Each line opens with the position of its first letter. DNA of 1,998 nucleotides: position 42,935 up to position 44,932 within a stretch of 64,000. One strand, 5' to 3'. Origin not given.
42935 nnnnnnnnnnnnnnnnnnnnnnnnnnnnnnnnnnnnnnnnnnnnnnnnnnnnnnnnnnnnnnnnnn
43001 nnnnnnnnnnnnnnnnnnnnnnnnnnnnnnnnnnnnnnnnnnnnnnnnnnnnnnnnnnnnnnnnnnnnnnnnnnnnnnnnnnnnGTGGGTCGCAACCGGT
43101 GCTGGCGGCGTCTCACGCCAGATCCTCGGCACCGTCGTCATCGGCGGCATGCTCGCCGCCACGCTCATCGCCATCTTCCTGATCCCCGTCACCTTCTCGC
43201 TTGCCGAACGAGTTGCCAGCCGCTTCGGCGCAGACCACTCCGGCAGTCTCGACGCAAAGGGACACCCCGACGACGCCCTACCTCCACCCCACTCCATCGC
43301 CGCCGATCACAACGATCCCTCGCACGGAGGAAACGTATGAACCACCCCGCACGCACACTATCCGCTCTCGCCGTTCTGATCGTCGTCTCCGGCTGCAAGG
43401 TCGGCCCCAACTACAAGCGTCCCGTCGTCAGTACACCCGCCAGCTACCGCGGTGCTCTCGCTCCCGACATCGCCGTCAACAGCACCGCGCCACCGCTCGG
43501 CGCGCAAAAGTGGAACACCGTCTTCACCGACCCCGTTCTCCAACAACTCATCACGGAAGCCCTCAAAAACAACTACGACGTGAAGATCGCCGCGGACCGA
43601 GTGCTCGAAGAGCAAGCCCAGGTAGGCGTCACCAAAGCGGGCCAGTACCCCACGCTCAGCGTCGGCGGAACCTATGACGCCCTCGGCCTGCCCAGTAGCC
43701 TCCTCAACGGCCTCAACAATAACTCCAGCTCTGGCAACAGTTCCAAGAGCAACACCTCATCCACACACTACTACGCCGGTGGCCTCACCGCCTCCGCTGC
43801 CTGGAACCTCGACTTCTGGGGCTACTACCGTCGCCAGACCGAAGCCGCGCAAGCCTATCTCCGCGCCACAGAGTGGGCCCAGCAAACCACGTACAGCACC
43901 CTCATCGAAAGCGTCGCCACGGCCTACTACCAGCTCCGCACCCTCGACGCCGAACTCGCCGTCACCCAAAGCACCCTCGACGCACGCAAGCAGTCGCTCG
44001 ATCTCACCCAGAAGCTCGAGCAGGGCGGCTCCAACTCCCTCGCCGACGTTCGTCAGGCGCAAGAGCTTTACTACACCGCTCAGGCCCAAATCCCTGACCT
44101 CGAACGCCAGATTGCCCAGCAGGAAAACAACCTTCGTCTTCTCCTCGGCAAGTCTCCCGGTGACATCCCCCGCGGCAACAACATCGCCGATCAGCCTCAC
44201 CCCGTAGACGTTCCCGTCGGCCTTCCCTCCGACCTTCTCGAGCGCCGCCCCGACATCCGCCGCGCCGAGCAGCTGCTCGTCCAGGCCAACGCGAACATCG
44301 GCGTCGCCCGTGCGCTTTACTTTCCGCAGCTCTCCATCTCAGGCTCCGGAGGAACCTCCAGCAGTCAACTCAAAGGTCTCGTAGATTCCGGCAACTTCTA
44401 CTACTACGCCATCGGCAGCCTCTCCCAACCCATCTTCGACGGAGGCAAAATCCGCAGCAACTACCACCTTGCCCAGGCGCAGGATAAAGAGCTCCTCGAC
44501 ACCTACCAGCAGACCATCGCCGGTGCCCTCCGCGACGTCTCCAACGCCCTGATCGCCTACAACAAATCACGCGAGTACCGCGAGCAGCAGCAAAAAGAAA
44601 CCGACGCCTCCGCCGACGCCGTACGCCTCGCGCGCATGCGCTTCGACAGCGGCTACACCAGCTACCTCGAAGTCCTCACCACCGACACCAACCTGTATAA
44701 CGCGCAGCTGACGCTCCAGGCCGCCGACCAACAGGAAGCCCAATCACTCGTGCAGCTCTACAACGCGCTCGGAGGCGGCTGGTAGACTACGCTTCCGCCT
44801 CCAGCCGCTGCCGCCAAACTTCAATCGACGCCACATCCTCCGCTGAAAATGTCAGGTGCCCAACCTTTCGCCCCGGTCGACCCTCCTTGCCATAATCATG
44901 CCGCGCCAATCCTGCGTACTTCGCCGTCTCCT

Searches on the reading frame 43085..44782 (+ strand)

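Call 81: search_protein_families(library=pfam, proteins=[window:43085-44782:+], max_evalue=0.001)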
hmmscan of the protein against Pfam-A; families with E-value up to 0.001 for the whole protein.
window:43085-44782:+ (566 aa): 1 family
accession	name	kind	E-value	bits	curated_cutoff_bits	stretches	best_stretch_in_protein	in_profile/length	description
PF02321.23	OEP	-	3.3e-53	180.7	22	2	383-563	7-187/187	Outer membrane efflux protein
